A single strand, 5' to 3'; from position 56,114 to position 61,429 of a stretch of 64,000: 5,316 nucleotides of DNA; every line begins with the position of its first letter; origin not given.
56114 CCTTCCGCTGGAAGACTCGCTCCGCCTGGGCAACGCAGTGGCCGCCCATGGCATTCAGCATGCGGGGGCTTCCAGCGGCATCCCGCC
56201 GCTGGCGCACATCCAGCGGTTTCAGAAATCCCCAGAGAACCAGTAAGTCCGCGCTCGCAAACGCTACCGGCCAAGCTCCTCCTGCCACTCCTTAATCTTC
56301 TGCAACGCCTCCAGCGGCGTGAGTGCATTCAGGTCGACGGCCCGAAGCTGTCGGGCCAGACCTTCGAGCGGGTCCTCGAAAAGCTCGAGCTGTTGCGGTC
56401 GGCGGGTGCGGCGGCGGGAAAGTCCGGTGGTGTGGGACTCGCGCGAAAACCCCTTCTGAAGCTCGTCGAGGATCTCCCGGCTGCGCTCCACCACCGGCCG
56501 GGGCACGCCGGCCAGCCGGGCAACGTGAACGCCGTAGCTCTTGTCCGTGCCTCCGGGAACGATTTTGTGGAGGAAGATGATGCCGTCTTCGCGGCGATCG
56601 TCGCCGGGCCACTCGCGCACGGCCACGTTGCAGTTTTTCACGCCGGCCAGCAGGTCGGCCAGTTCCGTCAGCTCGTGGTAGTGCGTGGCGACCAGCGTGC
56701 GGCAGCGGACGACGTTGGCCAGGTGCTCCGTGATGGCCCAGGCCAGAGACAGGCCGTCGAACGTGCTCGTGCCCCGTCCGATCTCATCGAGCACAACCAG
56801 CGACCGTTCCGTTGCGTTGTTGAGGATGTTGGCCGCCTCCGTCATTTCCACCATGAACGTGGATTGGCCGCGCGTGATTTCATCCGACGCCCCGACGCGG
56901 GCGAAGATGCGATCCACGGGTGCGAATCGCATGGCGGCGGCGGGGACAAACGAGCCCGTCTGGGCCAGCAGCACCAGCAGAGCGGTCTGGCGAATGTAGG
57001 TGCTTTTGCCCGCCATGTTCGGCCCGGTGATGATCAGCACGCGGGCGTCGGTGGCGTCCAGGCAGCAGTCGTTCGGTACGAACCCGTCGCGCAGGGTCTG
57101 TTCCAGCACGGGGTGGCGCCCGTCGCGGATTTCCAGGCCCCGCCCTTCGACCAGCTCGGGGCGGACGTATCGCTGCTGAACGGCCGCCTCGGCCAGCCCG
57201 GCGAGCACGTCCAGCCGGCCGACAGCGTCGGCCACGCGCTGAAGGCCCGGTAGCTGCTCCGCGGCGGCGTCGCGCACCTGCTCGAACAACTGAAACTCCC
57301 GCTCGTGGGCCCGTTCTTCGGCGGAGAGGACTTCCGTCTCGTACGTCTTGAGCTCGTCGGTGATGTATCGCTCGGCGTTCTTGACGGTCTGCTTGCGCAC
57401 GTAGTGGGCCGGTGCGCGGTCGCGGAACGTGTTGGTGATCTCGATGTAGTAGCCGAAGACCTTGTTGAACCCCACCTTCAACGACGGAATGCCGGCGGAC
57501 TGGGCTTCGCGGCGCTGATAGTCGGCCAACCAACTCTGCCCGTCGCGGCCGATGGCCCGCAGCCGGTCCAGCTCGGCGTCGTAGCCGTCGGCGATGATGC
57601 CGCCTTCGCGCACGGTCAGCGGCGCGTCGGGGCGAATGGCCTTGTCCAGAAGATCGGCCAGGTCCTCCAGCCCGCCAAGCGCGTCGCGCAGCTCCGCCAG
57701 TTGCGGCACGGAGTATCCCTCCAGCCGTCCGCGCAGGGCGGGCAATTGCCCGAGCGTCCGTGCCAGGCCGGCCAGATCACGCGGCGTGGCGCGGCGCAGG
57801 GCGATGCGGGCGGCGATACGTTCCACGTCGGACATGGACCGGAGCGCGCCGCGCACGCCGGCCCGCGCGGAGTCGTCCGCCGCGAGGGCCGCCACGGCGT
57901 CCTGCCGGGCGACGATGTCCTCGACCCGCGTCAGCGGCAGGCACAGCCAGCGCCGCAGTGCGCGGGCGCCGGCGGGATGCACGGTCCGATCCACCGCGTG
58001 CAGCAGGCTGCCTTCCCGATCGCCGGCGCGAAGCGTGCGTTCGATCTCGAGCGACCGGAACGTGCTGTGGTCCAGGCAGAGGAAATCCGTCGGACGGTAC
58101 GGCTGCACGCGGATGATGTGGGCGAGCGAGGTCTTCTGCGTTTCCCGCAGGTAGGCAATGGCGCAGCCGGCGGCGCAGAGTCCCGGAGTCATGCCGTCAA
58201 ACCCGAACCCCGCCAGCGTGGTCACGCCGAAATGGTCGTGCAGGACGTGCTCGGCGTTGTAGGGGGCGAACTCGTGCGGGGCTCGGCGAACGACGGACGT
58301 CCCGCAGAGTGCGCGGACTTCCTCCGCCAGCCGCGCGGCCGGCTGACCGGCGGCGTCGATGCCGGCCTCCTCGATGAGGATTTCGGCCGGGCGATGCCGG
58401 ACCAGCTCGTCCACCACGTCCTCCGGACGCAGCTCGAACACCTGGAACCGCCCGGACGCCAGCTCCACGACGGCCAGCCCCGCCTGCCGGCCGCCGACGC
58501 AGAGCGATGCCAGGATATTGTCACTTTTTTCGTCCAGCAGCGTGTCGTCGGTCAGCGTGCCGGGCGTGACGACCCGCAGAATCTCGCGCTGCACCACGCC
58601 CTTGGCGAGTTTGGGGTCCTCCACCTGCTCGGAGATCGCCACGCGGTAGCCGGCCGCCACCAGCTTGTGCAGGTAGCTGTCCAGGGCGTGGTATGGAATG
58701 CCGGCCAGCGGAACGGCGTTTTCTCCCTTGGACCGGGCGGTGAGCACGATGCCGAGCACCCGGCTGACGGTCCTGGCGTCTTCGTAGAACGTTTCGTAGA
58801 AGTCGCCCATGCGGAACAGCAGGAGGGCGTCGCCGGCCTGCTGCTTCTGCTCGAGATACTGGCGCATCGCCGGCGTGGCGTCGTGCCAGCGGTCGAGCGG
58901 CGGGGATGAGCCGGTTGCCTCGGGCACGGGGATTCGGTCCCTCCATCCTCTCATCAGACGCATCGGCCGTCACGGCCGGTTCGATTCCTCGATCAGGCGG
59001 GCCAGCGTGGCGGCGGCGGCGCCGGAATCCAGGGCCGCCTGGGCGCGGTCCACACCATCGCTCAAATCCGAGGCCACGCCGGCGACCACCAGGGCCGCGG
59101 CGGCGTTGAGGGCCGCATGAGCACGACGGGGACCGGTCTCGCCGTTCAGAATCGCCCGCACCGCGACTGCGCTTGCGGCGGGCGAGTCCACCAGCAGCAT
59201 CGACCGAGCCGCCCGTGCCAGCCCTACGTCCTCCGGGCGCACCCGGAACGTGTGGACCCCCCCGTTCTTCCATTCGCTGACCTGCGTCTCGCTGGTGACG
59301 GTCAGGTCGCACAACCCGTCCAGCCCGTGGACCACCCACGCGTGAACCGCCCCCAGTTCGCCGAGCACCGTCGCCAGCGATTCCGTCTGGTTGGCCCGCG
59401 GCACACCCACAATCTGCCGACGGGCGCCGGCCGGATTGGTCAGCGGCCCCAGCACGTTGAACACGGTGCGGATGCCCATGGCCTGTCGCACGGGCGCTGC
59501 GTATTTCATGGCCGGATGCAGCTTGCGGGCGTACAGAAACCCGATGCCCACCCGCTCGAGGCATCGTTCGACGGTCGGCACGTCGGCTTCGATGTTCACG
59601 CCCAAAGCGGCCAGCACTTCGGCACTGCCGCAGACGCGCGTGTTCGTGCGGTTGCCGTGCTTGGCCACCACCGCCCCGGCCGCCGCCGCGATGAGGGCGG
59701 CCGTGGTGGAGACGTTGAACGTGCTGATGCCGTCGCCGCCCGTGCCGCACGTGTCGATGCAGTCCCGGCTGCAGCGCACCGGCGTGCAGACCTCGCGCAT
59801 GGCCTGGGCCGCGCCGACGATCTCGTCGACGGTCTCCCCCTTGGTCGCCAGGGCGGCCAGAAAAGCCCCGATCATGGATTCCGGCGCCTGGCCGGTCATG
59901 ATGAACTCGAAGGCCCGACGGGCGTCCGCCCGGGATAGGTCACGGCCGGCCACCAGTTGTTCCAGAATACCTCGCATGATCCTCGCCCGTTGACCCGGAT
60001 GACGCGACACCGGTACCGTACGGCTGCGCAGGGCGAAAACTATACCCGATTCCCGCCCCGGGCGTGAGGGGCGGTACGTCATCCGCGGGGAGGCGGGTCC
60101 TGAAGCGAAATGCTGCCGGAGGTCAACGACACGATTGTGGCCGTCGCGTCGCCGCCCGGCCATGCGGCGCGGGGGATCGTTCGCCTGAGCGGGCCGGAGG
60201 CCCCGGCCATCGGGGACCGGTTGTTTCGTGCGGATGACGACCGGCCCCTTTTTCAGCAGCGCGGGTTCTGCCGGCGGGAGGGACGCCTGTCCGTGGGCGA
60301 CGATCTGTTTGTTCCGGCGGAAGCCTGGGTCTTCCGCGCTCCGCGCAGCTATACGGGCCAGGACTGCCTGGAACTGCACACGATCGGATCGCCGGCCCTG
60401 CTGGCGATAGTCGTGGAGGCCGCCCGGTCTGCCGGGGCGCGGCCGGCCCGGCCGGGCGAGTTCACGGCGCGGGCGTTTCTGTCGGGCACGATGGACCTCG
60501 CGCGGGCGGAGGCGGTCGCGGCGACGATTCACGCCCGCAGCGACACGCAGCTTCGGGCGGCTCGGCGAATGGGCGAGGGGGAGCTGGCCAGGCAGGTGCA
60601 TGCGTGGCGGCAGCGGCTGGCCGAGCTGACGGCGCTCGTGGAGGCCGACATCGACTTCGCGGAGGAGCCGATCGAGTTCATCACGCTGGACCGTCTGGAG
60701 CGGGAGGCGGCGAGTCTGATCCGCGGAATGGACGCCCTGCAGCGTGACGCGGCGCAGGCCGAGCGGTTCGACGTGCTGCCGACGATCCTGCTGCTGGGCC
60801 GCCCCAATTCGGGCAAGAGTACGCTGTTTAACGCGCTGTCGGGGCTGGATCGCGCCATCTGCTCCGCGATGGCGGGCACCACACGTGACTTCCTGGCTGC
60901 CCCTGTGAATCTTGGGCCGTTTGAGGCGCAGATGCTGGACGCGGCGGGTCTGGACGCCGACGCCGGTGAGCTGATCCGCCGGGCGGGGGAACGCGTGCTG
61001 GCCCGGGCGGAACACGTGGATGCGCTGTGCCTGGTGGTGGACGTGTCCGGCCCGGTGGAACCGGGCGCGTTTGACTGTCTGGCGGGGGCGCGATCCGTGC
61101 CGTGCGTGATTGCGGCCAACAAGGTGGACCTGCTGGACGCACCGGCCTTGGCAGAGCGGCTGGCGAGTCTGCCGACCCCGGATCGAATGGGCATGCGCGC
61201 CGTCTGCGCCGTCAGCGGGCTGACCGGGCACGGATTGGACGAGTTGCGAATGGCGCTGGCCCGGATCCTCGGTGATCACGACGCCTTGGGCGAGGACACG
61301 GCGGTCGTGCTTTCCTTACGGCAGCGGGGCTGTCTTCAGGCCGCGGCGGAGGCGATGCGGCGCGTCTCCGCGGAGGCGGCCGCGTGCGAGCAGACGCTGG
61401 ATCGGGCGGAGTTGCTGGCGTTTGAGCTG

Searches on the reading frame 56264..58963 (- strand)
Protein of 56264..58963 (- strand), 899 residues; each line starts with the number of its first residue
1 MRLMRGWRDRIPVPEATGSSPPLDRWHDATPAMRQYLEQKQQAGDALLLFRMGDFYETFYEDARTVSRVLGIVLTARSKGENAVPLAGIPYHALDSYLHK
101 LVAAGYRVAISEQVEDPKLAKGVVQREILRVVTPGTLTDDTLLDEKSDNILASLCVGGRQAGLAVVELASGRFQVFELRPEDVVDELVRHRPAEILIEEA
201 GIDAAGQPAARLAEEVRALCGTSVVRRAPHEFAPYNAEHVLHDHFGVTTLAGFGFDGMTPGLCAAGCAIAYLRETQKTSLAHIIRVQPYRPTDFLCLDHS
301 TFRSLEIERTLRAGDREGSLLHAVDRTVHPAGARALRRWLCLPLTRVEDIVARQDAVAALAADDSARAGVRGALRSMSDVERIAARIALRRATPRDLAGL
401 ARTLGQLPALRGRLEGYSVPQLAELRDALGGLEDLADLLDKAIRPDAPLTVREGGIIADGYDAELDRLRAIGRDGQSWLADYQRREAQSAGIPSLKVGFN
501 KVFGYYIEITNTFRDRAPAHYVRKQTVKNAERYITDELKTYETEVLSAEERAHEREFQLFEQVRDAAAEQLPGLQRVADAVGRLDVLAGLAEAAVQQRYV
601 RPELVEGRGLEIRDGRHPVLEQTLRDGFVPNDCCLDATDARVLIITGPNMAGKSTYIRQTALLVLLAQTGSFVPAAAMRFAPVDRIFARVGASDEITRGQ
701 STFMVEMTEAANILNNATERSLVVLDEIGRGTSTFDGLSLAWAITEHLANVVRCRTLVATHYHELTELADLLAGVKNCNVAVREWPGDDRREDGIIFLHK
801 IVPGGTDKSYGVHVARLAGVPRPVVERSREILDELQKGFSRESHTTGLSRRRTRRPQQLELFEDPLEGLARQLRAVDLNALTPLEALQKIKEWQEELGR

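Call 41: search_protein_families(library=pfam, proteins=[window:56264-58963:-])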
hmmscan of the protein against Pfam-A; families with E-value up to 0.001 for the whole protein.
window:56264-58963:- (899 aa): 5 families
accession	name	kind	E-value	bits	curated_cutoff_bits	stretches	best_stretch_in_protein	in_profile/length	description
PF00488.27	MutS_V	-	2.2e-81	272.8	30.2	1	643-836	1-188/188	MutS domain V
PF05192.23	MutS_III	-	3.3e-47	161.8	34.1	1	300-591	1-194/194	MutS domain III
PF01624.25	MutS_I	-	4.4e-42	143.3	20.6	1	30-140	1-112/113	MutS domain I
PF05190.23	MutS_IV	-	1.7e-28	99.2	22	1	460-551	1-92/92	MutS family domain IV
PF05188.22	MutS_II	-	2.5e-19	70.5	25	1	149-283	1-132/133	MutS domain II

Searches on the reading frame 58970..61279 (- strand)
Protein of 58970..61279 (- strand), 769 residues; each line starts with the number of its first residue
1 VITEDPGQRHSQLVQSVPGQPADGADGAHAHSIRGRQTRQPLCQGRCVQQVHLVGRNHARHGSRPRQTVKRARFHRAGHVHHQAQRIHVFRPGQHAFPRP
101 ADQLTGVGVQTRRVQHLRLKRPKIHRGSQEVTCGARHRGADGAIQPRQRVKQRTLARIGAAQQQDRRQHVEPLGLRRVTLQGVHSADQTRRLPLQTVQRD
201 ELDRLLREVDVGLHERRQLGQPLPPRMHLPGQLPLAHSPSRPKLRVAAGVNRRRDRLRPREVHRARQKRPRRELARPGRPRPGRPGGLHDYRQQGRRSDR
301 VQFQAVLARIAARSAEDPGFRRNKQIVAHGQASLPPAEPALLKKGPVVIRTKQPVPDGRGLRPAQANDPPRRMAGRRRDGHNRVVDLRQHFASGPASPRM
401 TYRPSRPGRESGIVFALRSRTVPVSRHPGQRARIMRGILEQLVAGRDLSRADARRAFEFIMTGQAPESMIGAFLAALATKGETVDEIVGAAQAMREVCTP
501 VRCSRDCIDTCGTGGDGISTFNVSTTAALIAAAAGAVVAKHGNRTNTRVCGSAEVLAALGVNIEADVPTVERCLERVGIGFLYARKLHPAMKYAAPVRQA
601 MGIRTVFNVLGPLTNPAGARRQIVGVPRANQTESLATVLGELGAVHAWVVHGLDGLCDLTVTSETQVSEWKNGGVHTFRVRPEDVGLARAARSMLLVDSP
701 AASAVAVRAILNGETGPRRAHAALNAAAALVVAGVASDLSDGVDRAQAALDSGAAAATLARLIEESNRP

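Call 41: search_protein_families(library=pfam, proteins=[window:58970-61279:-])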
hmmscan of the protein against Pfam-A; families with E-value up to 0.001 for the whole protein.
window:58970-61279:- (769 aa): 2 families
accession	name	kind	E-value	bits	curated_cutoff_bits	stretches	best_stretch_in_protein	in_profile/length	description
PF00591.27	Glycos_transf_3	-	4.3e-78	262.9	27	1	506-755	3-252/253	Glycosyl transferase family, a/b domain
PF02885.22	Glycos_trans_3N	-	1.8e-21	76.1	26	1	438-497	3-62/63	Glycosyl transferase family, helical bundle domain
